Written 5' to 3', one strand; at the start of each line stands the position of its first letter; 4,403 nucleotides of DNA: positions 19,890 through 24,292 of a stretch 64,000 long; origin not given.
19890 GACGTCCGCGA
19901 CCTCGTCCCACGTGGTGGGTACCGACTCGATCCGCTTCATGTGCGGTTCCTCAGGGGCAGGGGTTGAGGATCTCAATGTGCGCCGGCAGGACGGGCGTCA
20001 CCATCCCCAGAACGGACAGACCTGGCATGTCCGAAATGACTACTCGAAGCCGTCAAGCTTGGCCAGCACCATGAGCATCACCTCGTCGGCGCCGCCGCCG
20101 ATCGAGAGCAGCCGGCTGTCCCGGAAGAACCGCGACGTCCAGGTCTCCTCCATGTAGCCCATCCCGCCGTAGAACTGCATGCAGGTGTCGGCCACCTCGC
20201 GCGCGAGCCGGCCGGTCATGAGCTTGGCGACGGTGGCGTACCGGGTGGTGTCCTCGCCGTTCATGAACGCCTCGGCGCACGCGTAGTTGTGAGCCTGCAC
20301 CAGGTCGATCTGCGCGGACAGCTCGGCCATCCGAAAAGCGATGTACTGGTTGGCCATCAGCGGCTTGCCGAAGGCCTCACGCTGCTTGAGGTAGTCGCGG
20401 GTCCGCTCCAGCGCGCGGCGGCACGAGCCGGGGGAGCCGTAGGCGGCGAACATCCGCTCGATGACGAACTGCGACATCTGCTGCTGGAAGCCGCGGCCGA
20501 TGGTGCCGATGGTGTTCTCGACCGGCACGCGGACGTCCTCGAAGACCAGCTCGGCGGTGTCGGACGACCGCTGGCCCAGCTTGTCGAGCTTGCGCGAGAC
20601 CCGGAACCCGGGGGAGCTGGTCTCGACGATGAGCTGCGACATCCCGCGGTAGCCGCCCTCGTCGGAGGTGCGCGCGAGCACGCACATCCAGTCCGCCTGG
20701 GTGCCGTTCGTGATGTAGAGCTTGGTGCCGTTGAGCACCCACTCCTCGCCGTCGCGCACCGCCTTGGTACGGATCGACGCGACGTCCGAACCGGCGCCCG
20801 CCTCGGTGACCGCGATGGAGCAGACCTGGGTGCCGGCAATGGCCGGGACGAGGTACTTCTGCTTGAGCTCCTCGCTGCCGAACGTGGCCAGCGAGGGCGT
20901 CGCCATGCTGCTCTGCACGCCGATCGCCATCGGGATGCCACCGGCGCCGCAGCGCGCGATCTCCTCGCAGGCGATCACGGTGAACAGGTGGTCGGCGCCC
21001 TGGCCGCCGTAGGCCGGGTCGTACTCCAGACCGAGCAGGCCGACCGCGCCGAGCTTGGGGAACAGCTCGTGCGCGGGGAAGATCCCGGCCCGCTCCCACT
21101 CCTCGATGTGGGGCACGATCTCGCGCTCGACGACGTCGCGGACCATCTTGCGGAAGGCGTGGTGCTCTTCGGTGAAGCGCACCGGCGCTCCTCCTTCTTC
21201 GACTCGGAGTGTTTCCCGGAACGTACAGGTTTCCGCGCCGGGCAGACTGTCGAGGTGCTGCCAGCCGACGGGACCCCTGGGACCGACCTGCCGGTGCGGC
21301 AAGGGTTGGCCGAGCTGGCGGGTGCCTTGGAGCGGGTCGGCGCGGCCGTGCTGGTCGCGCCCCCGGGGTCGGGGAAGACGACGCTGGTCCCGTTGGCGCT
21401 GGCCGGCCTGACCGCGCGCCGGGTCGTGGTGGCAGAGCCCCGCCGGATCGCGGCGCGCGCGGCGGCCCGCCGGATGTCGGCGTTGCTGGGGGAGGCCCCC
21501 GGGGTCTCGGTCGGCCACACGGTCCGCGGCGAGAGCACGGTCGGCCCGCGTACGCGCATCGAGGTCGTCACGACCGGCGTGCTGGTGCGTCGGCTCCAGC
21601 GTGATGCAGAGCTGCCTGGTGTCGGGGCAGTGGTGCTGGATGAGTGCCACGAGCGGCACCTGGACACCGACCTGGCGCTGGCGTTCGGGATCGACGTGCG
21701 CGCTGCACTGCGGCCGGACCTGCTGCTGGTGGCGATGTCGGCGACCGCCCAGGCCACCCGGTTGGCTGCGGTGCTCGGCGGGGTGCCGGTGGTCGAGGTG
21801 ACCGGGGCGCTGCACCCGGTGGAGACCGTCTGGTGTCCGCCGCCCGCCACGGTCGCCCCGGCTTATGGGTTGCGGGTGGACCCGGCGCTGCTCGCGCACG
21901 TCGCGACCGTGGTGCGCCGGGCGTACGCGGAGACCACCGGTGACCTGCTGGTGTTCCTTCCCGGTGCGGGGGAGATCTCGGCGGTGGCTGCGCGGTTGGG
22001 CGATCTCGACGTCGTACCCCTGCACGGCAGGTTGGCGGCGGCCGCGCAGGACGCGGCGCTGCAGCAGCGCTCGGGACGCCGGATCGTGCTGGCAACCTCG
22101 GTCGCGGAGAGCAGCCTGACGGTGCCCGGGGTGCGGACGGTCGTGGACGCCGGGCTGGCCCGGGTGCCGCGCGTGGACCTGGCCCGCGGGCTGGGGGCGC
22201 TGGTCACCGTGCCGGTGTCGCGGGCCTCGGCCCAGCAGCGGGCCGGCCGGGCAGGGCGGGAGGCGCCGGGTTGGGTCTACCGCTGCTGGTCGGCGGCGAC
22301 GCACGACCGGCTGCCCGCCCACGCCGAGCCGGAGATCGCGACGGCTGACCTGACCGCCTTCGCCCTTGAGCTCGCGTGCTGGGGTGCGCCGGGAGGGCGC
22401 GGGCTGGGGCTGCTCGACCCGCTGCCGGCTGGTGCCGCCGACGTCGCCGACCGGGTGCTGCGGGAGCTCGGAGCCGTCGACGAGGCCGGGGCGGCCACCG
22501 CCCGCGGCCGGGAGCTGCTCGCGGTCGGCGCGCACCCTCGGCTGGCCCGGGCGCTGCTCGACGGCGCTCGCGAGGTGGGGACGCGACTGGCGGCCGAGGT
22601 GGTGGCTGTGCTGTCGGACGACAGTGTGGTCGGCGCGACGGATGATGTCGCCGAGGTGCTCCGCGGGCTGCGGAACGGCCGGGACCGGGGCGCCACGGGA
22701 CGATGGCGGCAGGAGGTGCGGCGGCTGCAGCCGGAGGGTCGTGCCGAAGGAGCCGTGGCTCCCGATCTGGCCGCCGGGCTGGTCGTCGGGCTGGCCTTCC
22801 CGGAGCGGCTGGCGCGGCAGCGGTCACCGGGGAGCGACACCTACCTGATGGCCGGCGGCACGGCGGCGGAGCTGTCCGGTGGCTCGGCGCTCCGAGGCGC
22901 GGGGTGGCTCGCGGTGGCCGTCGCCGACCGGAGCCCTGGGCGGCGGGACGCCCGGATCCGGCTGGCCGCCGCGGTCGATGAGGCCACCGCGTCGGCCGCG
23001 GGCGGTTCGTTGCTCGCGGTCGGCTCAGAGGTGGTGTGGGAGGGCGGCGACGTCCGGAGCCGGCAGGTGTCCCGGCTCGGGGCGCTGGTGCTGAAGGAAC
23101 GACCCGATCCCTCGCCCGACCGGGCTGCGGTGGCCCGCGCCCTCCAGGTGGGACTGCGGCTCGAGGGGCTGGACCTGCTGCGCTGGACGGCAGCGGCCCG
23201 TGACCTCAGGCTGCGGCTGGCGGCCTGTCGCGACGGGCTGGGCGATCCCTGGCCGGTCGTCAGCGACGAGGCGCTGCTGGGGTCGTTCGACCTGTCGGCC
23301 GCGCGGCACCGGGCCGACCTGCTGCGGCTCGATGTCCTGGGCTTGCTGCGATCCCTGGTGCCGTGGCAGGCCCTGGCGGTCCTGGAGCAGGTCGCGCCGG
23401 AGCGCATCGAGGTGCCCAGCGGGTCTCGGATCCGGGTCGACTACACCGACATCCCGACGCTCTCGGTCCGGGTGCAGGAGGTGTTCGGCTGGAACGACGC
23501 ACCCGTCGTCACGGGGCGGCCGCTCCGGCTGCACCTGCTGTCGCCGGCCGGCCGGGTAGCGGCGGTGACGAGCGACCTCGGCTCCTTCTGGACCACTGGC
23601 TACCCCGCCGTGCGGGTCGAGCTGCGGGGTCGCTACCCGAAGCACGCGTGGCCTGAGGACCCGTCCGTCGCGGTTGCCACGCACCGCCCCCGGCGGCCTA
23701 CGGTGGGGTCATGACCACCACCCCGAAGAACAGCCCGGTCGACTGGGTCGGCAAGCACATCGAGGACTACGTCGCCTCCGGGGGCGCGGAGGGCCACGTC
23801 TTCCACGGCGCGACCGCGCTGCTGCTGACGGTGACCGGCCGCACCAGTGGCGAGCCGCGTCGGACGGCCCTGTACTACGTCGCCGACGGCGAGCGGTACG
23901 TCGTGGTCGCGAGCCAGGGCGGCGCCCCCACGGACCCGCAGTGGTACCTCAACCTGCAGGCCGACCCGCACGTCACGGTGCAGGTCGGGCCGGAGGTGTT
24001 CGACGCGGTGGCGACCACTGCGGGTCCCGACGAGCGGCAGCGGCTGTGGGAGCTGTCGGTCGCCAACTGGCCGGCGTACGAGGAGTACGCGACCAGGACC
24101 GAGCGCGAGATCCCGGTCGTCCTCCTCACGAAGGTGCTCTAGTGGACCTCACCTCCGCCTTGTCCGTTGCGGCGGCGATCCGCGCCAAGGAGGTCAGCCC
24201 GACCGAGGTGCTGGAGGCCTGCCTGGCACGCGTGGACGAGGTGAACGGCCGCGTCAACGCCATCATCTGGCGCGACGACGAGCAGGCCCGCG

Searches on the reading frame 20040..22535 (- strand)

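Call 63: search_protein_families(library=pfam, proteins=[window:20040-22535:-], max_evalue=0.001)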
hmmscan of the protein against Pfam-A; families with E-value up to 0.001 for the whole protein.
window:20040-22535:- (831 aa): 4 families
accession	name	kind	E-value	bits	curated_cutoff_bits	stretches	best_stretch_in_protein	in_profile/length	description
PF00441.29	Acyl-CoA_dh_1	-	4.5e-41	140.9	22.4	1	680-826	1-147/150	Acyl-CoA dehydrogenase, C-terminal domain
PF02771.21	Acyl-CoA_dh_N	-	6.7e-33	113.9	22.9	1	455-568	1-112/113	Acyl-CoA dehydrogenase, N-terminal domain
PF02770.24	Acyl-CoA_dh_M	-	1.3e-26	93.1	33.3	1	574-668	2-97/97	Acyl-CoA dehydrogenase, middle domain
PF08028.16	Acyl-CoA_dh_2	-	1.3e-09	38.9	22.7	1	703-808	9-124/134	Acyl-CoA dehydrogenase, C-terminal domain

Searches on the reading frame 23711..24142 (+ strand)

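Call 63: search_protein_families(library=pfam, proteins=[window:23711-24142:+], max_evalue=0.001)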
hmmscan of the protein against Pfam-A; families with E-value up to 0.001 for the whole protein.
window:23711-24142:+ (143 aa): 1 family
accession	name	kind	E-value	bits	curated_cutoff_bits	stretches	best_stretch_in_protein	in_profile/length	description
PF04075.20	F420H2_quin_red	-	7.4e-46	155.9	22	1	15-140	4-129/130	F420H(2)-dependent quinone reductase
